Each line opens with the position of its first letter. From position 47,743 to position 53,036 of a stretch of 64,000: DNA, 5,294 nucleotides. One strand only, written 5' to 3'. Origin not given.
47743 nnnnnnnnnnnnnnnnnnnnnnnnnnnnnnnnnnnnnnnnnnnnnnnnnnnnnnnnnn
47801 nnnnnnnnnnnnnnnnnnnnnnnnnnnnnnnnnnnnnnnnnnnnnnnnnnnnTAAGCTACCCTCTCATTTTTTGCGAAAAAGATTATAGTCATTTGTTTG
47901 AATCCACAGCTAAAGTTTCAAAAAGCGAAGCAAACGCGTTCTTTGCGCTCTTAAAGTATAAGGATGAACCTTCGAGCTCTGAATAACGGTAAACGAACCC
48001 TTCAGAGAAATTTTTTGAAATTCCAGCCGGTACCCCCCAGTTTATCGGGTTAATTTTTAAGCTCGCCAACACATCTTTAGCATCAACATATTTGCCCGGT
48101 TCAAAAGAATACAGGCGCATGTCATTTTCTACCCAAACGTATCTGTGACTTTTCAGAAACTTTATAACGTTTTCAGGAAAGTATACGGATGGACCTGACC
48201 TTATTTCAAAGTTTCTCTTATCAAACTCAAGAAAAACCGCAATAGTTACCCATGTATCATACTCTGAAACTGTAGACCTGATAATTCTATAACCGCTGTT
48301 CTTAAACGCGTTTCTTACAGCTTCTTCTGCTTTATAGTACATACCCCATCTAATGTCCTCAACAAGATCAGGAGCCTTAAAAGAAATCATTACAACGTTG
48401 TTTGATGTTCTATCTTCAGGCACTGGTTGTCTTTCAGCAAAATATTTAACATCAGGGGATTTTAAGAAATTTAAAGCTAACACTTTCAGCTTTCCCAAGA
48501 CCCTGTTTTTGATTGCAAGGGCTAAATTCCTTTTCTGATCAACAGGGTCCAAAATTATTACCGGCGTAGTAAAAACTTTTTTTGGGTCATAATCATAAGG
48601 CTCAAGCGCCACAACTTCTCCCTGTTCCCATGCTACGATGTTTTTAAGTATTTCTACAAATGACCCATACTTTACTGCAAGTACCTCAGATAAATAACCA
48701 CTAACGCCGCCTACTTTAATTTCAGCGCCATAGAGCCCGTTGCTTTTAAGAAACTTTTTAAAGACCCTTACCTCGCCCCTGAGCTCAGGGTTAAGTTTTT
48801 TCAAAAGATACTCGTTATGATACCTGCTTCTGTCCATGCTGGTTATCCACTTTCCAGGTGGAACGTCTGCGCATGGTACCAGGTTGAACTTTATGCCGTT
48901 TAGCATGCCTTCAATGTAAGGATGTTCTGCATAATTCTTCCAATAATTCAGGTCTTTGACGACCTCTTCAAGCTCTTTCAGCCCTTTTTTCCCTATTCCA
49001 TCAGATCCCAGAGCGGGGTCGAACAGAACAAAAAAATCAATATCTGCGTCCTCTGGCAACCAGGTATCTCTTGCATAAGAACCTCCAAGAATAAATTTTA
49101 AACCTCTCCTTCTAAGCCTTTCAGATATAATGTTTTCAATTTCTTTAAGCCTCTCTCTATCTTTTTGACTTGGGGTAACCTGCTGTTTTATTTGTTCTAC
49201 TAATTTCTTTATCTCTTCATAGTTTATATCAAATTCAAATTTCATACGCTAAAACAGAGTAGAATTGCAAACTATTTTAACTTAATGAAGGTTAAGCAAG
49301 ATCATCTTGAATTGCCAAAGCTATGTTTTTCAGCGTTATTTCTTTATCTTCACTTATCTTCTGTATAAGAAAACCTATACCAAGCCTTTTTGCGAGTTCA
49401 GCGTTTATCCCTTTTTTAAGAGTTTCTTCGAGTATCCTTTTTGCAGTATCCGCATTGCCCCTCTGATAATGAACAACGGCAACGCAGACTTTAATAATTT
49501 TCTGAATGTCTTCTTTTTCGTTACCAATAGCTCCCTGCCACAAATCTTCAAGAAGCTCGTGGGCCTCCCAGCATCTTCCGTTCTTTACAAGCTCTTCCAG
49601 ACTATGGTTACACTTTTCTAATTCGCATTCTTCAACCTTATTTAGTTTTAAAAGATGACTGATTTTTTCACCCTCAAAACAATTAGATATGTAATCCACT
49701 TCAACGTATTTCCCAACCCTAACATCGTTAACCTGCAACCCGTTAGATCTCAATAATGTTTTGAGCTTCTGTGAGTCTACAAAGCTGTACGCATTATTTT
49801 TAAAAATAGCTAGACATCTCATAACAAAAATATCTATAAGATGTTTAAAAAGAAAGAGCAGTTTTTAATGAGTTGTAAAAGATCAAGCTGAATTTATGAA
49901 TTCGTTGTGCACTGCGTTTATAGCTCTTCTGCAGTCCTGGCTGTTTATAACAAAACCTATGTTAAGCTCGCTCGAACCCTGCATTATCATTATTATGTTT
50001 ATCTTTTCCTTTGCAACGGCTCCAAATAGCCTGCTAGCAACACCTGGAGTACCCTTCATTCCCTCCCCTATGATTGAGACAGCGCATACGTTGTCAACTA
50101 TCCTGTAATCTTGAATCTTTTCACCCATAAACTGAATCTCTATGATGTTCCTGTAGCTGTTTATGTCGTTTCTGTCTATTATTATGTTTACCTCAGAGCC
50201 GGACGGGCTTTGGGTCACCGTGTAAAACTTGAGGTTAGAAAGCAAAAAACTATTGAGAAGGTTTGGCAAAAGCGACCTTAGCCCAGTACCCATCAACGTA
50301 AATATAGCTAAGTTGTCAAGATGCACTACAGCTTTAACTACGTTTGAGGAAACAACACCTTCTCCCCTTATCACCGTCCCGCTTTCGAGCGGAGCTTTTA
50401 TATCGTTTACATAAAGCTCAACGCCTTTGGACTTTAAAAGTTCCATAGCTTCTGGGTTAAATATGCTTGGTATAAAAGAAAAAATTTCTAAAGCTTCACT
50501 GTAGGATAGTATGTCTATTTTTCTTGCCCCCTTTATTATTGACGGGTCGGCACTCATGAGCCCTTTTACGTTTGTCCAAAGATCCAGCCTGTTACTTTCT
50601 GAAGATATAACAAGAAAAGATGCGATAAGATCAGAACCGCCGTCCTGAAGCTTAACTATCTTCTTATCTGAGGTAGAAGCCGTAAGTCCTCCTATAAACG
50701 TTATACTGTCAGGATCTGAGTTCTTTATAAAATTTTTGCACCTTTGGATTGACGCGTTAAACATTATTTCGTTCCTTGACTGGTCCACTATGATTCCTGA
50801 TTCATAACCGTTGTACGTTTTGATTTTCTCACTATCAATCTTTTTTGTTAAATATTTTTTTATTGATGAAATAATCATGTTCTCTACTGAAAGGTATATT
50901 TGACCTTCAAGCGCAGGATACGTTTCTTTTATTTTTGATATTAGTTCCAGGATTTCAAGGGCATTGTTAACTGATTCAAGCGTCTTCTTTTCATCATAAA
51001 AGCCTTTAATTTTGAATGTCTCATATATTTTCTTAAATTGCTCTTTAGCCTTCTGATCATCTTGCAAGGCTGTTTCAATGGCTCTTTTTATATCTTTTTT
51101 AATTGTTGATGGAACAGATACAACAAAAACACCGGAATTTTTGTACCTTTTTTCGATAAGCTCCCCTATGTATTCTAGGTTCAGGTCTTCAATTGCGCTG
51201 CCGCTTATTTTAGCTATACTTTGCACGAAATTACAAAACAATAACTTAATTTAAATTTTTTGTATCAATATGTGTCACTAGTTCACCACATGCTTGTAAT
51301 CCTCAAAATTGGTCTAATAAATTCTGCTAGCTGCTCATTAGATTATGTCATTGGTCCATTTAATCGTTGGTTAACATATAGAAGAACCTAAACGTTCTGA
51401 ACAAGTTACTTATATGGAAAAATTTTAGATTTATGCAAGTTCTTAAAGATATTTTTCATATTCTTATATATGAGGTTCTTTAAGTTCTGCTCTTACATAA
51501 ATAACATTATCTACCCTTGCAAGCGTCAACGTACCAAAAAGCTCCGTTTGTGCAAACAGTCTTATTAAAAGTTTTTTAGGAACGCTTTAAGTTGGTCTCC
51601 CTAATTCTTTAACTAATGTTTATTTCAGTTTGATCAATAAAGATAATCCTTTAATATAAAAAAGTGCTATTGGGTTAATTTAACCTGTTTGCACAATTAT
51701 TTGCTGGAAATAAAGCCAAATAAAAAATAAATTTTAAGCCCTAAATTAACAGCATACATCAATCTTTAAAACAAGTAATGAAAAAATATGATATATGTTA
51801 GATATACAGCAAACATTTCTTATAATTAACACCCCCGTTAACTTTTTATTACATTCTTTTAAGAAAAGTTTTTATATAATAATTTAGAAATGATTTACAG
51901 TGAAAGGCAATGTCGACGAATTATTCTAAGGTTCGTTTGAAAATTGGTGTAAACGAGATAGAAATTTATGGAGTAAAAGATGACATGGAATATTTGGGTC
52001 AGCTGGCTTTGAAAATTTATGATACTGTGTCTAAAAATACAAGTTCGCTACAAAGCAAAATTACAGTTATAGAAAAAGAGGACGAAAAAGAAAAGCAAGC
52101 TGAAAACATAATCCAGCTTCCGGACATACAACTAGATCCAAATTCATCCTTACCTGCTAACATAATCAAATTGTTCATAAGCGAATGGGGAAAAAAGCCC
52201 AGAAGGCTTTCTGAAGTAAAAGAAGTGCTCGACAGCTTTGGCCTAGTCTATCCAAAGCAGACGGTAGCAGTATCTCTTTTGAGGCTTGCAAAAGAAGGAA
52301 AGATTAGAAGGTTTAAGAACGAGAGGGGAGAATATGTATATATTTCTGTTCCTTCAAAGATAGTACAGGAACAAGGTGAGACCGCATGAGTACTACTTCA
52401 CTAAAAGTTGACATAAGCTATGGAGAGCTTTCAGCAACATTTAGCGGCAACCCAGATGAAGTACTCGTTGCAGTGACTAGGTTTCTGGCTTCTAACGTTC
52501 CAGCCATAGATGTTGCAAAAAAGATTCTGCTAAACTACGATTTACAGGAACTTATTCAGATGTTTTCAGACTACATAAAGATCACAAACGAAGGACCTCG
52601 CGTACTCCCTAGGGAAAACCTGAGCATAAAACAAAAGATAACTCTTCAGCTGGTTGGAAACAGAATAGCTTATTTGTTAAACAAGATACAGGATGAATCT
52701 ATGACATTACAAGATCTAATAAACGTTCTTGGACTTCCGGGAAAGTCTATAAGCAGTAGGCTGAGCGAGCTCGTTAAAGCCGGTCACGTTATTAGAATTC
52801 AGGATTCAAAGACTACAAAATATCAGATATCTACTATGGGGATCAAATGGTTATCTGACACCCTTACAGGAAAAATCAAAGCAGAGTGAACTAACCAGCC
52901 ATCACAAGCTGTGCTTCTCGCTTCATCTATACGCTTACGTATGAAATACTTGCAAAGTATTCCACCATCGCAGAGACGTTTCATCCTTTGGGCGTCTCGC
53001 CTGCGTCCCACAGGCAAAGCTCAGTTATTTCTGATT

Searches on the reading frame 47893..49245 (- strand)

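Call 3: search_protein_families(library=pfam, proteins=[window:47893-49245:-], max_evalue=1)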
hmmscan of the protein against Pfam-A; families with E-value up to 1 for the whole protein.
window:47893-49245:- (451 aa): 7 families
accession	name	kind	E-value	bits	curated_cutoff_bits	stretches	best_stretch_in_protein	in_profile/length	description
PF09249.16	tRNA_NucTransf2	-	5.4e-32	110.8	27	1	158-269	2-112/113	tRNA nucleotidyltransferase, second domain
PF01909.29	NTP_transf_2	-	1.8e-11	44.7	21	1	33-142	1-92/93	Nucleotidyltransferase domain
PF21133.2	CAA_C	-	6.4e-10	39.3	22.2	1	283-396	4-119/144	CCA-adding enzyme, C-terminal domain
PF18144.7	SMODS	-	0.00025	21.7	26.5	1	19-127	10-132/164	Second Messenger Oligonucleotide or Dinucleotide Synthetase domain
PF18765.7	Polbeta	-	0.14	12.7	26.9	1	52-78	17-42/93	Polymerase beta, Nucleotidyltransferase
PF22014.2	DUF6932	-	0.2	12.5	27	1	24-92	26-88/142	Family of unknown function (DUF6932)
PF22600.2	MTPAP-like_central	-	0.26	11.8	27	1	10-98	3-89/139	Poly(A) RNA polymerase, mitochondrial-like, central palm domain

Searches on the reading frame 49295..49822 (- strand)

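Call 61: search_protein_families(library=pfam, proteins=[window:49295-49822:-], max_evalue=0.00001)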
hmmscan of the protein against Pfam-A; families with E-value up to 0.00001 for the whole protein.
window:49295-49822:- (176 aa): 1 family
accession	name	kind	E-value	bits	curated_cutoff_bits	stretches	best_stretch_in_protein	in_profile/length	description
PF03745.19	DUF309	-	4.2e-15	55.6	27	1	77-129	6-58/59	Domain of unknown function (DUF309)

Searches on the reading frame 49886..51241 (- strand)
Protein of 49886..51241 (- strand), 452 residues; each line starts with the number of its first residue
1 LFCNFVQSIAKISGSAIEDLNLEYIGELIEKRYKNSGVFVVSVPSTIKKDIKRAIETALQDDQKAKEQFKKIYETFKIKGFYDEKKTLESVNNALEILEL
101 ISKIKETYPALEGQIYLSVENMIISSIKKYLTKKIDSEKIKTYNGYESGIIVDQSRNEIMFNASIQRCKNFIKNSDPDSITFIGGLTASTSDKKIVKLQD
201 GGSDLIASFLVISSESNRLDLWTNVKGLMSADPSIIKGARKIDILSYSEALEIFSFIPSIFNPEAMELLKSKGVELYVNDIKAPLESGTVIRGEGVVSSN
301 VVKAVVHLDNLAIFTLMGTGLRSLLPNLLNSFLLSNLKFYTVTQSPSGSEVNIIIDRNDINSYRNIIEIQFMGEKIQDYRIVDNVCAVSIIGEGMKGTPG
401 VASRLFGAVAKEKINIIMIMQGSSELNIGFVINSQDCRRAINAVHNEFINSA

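Call 61: search_protein_families(library=pfam, proteins=[window:49886-51241:-], max_evalue=0.00001)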
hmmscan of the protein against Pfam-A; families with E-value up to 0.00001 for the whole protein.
window:49886-51241:- (452 aa): 4 families
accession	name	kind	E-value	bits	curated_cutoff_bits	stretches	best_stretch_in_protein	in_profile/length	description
PF22468.2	ACT_9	-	1.2e-24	86.3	27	1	388-448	1-61/61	ACT domain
PF00696.33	AA_kinase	-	1.6e-13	51.4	24.9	1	9-278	4-232/234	Amino acid kinase family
PF13840.12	ACT_7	-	2.3e-09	37.4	27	1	381-446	2-65/65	ACT domain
PF01842.31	ACT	-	8.3e-07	29.1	27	1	395-434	7-48/66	ACT domain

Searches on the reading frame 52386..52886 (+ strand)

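Call 61: search_protein_families(library=pfam, proteins=[window:52386-52886:+], max_evalue=0.00001)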
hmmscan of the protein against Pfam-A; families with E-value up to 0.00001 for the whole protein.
window:52386-52886:+ (167 aa): 0 families

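Call 74: search_protein_families(library=ncbifam, proteins=[window:52386-52886:+], max_evalue=0.001)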
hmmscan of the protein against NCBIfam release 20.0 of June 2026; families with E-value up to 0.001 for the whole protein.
window:52386-52886:+ (167 aa): 1 family
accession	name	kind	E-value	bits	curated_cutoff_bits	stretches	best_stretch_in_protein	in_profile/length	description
NF033788.1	HTH_metalloreg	subfamily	0.00086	19.1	55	0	98-156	17-76/77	metalloregulator ArsR/SmtB family transcription factor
